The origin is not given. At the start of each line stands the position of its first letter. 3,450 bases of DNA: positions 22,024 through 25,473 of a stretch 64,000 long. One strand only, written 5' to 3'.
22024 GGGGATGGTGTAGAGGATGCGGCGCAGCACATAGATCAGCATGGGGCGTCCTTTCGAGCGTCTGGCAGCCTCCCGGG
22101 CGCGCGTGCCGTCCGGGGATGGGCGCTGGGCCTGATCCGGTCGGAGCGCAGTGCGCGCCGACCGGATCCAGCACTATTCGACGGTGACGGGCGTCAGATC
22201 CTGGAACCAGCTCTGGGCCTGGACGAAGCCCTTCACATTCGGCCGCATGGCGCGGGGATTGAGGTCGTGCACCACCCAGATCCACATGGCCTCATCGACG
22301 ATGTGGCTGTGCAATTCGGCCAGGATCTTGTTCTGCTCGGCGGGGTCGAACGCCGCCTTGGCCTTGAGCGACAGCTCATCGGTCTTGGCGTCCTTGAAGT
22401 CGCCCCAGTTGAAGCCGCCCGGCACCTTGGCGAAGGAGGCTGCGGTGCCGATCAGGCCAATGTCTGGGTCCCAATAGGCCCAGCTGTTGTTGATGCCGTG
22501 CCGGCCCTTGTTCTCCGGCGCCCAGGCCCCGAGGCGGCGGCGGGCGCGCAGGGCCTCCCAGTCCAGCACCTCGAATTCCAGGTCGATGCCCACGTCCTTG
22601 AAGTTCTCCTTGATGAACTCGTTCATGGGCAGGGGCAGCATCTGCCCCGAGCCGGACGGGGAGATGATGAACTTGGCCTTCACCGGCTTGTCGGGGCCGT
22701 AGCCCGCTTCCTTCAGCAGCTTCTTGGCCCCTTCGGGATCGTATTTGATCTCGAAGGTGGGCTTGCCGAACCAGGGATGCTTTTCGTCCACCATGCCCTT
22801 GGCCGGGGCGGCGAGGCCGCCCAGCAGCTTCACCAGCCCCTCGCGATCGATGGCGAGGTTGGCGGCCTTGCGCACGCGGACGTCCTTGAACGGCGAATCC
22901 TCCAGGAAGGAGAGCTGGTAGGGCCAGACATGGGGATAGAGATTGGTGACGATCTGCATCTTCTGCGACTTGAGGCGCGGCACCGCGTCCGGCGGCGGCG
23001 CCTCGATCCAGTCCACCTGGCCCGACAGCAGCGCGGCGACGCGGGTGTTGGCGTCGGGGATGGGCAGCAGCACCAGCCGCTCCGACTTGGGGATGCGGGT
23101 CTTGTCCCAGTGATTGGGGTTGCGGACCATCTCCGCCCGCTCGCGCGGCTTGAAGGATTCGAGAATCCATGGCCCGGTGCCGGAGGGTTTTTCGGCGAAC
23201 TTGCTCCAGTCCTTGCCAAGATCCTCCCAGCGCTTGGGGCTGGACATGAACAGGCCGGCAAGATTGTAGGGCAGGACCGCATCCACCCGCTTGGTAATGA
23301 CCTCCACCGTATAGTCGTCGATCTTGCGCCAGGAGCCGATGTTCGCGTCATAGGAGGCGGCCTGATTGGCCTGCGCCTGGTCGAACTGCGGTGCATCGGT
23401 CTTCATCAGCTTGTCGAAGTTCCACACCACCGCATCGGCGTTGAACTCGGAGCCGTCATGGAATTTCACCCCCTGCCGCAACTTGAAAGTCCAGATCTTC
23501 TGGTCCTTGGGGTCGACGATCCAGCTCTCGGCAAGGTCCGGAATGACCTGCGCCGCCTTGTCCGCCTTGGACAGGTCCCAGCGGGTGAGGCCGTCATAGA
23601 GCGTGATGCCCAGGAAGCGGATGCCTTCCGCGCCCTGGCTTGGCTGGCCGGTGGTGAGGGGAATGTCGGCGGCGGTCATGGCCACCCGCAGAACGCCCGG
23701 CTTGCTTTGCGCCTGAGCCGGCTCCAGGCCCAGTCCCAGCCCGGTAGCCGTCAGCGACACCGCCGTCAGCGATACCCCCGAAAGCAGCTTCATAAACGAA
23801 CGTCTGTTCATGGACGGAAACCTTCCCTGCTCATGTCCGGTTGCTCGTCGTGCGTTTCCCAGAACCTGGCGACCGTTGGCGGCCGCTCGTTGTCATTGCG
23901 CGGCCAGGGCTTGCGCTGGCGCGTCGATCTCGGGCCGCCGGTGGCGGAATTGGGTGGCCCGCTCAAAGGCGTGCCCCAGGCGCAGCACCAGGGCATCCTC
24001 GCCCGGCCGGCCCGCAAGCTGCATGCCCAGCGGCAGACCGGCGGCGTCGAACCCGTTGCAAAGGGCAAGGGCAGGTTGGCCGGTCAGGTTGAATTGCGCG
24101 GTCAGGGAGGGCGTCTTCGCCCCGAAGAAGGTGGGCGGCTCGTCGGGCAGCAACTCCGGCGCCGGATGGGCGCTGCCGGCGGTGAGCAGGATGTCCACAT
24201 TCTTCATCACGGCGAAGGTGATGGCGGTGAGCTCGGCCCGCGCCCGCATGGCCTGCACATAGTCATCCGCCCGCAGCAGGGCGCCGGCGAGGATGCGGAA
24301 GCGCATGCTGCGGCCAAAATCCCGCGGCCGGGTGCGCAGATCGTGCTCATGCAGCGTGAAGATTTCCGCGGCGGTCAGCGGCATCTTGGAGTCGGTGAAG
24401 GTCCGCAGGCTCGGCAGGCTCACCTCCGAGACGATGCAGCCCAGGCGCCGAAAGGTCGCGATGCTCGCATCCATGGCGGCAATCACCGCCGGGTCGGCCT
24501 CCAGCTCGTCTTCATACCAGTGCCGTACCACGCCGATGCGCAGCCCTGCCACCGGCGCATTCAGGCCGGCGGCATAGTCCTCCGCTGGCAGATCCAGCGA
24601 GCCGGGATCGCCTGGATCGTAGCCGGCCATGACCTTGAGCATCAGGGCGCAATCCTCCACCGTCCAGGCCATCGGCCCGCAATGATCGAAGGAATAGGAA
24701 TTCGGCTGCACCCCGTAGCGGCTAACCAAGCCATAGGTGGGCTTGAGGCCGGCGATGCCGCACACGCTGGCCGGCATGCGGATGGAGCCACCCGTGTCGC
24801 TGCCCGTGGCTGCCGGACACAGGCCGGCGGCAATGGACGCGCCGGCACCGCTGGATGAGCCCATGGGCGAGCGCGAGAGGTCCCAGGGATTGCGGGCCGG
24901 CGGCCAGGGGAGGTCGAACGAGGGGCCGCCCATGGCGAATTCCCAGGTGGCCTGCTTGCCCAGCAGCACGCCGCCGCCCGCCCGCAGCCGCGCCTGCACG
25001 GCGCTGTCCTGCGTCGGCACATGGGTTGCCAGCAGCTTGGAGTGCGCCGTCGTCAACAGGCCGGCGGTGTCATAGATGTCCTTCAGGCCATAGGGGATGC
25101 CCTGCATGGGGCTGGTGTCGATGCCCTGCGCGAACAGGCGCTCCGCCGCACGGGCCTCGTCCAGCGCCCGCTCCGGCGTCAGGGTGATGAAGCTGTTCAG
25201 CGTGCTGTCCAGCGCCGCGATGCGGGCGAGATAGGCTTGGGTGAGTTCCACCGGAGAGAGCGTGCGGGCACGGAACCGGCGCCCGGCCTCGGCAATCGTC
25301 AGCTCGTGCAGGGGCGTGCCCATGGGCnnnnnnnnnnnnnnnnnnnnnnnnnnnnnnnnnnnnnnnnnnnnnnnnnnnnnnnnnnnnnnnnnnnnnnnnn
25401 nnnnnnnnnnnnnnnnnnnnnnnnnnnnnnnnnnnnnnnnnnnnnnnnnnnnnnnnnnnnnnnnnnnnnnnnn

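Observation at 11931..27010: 14-gene operon with five amidases, two GatC/AtzG-like mini-proteins, an isochorismatase-like hydrolase and two uptake systems: candidate undescribed pathway for a multi-amide nitrogen compound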

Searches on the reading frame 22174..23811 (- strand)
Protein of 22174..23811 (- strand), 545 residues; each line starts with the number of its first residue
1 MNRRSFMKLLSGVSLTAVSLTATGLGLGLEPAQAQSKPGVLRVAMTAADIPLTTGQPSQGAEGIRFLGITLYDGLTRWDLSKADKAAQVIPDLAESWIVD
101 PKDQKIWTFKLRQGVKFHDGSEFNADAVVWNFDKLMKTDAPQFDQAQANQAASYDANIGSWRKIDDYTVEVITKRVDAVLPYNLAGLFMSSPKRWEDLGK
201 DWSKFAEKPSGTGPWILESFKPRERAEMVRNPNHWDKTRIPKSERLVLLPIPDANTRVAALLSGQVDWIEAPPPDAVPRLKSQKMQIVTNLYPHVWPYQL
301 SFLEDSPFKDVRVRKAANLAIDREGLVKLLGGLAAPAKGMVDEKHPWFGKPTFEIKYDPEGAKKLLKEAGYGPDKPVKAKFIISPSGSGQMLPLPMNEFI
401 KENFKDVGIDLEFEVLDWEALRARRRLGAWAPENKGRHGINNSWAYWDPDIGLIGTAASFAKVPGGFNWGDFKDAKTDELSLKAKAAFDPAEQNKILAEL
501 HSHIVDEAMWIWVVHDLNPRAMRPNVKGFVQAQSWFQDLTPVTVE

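Call 4: search_protein_families(library=ncbifam, proteins=[window:22174-23811:-], max_evalue=0.001)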
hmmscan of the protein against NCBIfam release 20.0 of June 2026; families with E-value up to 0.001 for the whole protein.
window:22174-23811:- (545 aa): 11 families
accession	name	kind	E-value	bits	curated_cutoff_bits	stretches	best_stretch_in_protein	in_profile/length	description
TIGR02294.1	nickel_nikA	equivalog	2.5e-38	131.9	393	1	80-435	39-398/501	nickel ABC transporter substrate-binding protein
NF045468.1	Opp5A_nikA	equivalog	1.9e-36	125.6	600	1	80-373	48-320/488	nickel ABC transporter substrate-binding protein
NF011942.0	PRK15413.1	equivalog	1.9e-34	119.2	594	1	83-529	65-496/512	glutathione ABC transporter substrate-binding protein GsiB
NF043070.1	DppA_dipep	equivalog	4.3e-27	94.9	1005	1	86-530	71-520/535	dipeptide ABC transporter periplasmic-binding protein DppA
NF011684.0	PRK15104.1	equivalog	1.3e-25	90.1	947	1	81-529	74-524/543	oligopeptide ABC transporter substrate-binding protein OppA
NF045467.1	Opp4A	equivalog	2.1e-25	89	650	1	79-411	69-428/556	oligopeptide ABC transporter substrate-binding protein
NF011689.0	PRK15109.1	equivalog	1.5e-22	80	560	1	67-415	61-415/547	ABC transporter substrate-binding protein SapA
NF047575.1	opine_bind_CntA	exception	7.5e-22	77.6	800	1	89-430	77-426/535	staphylopine-dependent metal ABC transporter substrate-binding lipoprotein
TIGR04028.1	SBP_KPN_01854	hypoth_equivalog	4.5e-21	75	468.5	1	86-375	41-335/509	TIGR04028 family ABC transporter substrate-binding protein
NF007287.0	PRK09755.1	equivalog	1.1e-16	60.7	1098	1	82-530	69-517/535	ABC transporter substrate-binding protein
NF010149.0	PRK13626.1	equivalog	3.6e-06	25.9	476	1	84-217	159-273/552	HTH-type transcriptional regulator SgrR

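Call 5: search_protein_families(library=pfam, proteins=[window:22174-23811:-], max_evalue=0.01)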
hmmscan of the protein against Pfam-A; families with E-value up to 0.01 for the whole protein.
window:22174-23811:- (545 aa): 1 family
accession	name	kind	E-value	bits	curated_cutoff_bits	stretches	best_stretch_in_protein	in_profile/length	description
PF00496.27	SBP_bac_5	-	5.7e-83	279.5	32.4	1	88-462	1-352/368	Bacterial extracellular solute-binding proteins, family 5 Middle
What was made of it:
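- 22174..23811 (-): Family-5 (Dpp/Opp/Nik-type) periplasmic binding protein with an RR-type signal peptide (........). SBP_bac_5 279 bits (call 5).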

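Call 65: search_solved_structures(query=window:22174-23811:-, max_evalue=1e-10)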
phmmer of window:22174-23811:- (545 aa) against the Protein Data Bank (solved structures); distinct sequences matched with E-value up to 1e-10: 70 (the best 60 are shown).
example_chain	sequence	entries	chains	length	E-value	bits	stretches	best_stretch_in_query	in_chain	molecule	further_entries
3m8u_A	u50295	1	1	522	2.6e-36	128.4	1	87-532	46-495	Heme-binding protein A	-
8upi_A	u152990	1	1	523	1.8e-32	115.8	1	70-516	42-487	Peptide ABC transporter substrate-binding protein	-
1uqw_A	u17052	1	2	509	3.9e-32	114.7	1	83-529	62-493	PUTATIVE BINDING PROTEIN YLIB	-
5u4o_A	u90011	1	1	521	4.1e-32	114.6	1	80-530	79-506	ABC transporter substrate-binding protein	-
8z1z_F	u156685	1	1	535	3e-31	111.7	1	86-530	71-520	Dipeptide-binding protein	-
8z1y_F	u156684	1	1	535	4.1e-31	111.3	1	86-530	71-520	Dipeptide-binding protein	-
1dpp_A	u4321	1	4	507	5.7e-31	110.8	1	86-530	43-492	DIPEPTIDE BINDING PROTEIN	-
1dpe_A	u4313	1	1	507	7e-31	110.5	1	86-530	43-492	DIPEPTIDE-BINDING PROTEIN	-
4wed_A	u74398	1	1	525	3.8e-28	101.5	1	48-417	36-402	ABC transporter, periplasmic solute-binding protein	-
8efz_A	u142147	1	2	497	6e-26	94.3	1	82-510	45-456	Extracellular solute-binding protein family 5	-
3tpa_A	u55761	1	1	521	4.1e-25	91.5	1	83-532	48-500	Heme-binding protein A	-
9pl3_A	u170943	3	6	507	7.3e-25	90.7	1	71-494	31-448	Peptide ABC transporter, peptide-binding protein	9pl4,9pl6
9rd1_A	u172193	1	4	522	1.3e-24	89.9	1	84-530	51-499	Periplasmic oligopeptide-binding protein OppA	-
3tcf_A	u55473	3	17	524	1.3e-24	89.8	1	84-530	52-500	Periplasmic oligopeptide-binding protein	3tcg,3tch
2z23_A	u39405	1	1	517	2.2e-24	89.1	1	84-430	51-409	Periplasmic oligopeptide-binding protein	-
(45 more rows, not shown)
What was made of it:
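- The binding protein is distant from every solved relative (128 bits at best, call 65). Its nearest solved relatives bind glutathione and dipeptides (call 65).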

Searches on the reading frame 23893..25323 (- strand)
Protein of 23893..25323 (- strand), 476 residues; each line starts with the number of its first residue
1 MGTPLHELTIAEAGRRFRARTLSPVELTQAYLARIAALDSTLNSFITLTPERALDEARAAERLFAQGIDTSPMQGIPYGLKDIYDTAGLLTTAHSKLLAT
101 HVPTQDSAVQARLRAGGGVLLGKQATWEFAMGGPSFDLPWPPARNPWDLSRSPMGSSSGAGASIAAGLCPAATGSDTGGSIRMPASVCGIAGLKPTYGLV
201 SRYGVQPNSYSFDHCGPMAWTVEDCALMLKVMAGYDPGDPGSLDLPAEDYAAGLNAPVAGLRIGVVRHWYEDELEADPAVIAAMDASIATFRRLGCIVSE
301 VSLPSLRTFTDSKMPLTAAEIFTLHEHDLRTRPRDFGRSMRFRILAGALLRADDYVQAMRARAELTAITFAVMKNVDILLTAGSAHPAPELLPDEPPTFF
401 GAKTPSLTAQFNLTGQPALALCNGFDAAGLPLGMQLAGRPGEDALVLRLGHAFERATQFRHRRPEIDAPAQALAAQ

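Call 4: search_protein_families(library=ncbifam, proteins=[window:23893-25323:-], max_evalue=0.001)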
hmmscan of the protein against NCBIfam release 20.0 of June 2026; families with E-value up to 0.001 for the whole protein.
window:23893-25323:- (476 aa): 26 families (the best 25 are shown)
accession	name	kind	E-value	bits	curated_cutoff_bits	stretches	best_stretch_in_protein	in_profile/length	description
NF004815.0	PRK06169.1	equivalog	1.2e-91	307.7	506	1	6-465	8-467/471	amidase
NF006631.0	PRK09201.1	equivalog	4.9e-85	286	461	1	6-458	5-456/466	AtzE family amidohydrolase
TIGR02715.1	amido_AtzE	subfamily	6e-85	285.9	425.75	1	10-456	2-447/452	AtzE family amidohydrolase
TIGR00132.1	gatA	equivalog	1.1e-84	284.9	481.1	1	19-458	7-465/466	Asp-tRNA(Asn)/Glu-tRNA(Gln) amidotransferase subunit GatA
NF005450.0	PRK07042.1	equivalog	3.2e-78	263.3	458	1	4-466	3-461/464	amidase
NF005686.0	PRK07486.1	subfamily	9.6e-77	258.7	465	1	5-465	11-481/486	amidase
NF005460.0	PRK07056.1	subfamily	2.1e-75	254.4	447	1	10-458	10-454/457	amidase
NF005688.0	PRK07488.1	equivalog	1.4e-73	248.5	532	1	5-459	8-468/474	indoleacetamide hydrolase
NF005565.0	PRK07235.1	subfamily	9.9e-69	232.3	545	2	66-308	81-323/506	amidase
NF004766.0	PRK06102.1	equivalog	4e-68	230.6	559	1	7-455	7-449/455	amidase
NF006006.0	PRK08137.1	equivalog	5.5e-68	230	534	2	4-308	30-341/529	amidase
NF005687.0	PRK07487.1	subfamily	9.2e-63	212.6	428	1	4-458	4-457/468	amidase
NF009119.0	PRK12470.1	equivalog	3.3e-61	207.7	498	1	10-465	11-460/462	amidase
NF004816.0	PRK06170.1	equivalog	5.2e-61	206.8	503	1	9-458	13-483/493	amidase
NF004717.0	PRK06061.1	equivalog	5.3e-60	203.5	498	1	9-467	18-477/483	amidase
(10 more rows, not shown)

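Call 5: search_protein_families(library=pfam, proteins=[window:23893-25323:-], max_evalue=0.01)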
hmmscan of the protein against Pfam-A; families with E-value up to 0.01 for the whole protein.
window:23893-25323:- (476 aa): 1 family
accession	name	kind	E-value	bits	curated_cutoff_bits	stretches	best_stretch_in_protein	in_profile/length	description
PF01425.27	Amidase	-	1.4e-100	337.9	27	1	26-447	1-445/445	Amidase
